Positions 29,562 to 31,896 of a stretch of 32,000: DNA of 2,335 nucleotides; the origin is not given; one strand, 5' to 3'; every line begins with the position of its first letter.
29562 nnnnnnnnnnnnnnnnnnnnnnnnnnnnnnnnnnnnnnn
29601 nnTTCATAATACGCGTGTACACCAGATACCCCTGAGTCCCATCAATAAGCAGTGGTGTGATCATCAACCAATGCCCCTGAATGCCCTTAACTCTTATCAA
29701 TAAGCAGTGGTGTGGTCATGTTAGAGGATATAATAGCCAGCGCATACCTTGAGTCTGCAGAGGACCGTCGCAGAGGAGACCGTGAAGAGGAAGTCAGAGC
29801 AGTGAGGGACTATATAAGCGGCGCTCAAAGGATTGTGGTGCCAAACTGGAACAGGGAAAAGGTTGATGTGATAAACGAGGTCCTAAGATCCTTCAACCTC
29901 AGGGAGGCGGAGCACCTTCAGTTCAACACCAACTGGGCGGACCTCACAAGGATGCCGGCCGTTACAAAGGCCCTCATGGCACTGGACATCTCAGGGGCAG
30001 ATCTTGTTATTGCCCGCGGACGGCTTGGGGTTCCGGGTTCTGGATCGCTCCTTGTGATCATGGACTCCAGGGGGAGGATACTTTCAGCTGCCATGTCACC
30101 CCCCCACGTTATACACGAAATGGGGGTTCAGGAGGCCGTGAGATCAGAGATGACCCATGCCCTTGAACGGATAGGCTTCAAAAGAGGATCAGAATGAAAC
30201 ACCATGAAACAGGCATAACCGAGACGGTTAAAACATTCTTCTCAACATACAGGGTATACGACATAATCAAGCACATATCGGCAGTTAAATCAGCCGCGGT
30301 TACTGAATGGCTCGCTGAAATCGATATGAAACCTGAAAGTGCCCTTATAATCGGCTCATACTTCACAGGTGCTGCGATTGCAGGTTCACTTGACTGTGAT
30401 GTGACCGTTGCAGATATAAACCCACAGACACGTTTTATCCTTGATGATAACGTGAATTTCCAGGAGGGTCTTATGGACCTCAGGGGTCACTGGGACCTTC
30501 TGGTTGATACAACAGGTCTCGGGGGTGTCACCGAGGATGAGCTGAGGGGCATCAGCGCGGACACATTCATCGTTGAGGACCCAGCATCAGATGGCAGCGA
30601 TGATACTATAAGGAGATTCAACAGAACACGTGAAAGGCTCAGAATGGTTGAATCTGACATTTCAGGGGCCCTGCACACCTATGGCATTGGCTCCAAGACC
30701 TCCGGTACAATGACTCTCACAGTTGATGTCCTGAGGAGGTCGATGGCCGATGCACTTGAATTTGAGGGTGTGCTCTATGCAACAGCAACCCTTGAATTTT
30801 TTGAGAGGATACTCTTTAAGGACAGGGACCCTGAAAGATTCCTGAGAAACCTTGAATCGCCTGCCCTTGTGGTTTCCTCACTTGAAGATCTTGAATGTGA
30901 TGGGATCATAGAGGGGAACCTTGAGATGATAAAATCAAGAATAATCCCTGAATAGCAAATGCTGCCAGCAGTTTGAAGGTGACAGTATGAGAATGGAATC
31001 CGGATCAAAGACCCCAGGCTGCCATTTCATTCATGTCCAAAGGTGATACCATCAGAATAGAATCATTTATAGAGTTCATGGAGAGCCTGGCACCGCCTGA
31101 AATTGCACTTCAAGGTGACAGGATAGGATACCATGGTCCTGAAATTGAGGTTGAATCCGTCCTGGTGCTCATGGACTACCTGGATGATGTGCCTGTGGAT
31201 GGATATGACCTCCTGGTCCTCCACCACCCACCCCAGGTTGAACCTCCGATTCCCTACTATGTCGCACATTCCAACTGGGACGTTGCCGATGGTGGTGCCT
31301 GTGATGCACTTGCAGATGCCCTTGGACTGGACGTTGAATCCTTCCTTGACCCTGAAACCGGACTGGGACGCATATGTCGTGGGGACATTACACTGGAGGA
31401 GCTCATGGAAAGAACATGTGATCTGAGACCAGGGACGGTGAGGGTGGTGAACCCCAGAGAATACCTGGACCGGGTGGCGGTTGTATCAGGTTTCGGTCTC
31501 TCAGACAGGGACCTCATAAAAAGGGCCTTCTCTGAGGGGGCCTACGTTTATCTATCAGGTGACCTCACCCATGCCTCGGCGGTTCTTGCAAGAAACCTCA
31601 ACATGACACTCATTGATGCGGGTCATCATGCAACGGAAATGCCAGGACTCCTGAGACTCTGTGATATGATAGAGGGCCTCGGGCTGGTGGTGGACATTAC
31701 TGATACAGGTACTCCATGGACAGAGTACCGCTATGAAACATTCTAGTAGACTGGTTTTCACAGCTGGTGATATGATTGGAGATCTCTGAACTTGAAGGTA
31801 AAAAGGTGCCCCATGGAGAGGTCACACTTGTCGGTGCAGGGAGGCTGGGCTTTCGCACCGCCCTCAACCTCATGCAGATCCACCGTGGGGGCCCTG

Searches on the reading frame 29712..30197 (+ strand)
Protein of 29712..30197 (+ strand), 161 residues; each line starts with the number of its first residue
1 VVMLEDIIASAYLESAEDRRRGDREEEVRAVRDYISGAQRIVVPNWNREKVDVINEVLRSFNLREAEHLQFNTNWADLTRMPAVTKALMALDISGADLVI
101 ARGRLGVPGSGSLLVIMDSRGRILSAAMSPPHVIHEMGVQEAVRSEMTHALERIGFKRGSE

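Call 64: search_protein_families(library=pfam, proteins=[window:29712-30197:+], max_evalue=0.00001)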
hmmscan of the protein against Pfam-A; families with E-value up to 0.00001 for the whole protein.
window:29712-30197:+ (161 aa): 1 family
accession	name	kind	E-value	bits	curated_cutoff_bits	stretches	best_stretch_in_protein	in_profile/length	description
PF11576.14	HcgB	-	1.9e-72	242.5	25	1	4-156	1-153/153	FeGP cofactor biosynthesis protein HcgB, guanylyltransferase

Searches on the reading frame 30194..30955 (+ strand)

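Call 64: search_protein_families(library=pfam, proteins=[window:30194-30955:+], max_evalue=0.00001)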
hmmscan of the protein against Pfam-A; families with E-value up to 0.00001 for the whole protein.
window:30194-30955:+ (253 aa): 1 family
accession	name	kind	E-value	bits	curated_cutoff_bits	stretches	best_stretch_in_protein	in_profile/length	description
PF06690.17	HcgC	-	1.4e-95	320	31.4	1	5-250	1-248/248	FeGP cofactor biosynthesis protein, methyltransferase HcgC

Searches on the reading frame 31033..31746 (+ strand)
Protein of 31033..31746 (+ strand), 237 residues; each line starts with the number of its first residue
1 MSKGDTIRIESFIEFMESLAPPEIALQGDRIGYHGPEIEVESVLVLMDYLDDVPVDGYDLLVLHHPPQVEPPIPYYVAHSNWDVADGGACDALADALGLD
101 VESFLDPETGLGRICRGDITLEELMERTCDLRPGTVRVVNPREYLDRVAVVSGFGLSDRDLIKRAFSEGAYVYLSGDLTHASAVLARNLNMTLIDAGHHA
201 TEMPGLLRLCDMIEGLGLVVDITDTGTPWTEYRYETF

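Call 64: search_protein_families(library=pfam, proteins=[window:31033-31746:+], max_evalue=0.00001)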
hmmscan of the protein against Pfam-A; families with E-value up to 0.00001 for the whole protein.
window:31033-31746:+ (237 aa): 1 family
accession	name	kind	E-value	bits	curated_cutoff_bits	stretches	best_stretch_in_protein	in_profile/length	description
PF01784.24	DUF34_NIF3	-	3.4e-28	99.4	23.4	1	73-214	93-236/256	Duf34/NIF3 (NGG1p interacting factor 3)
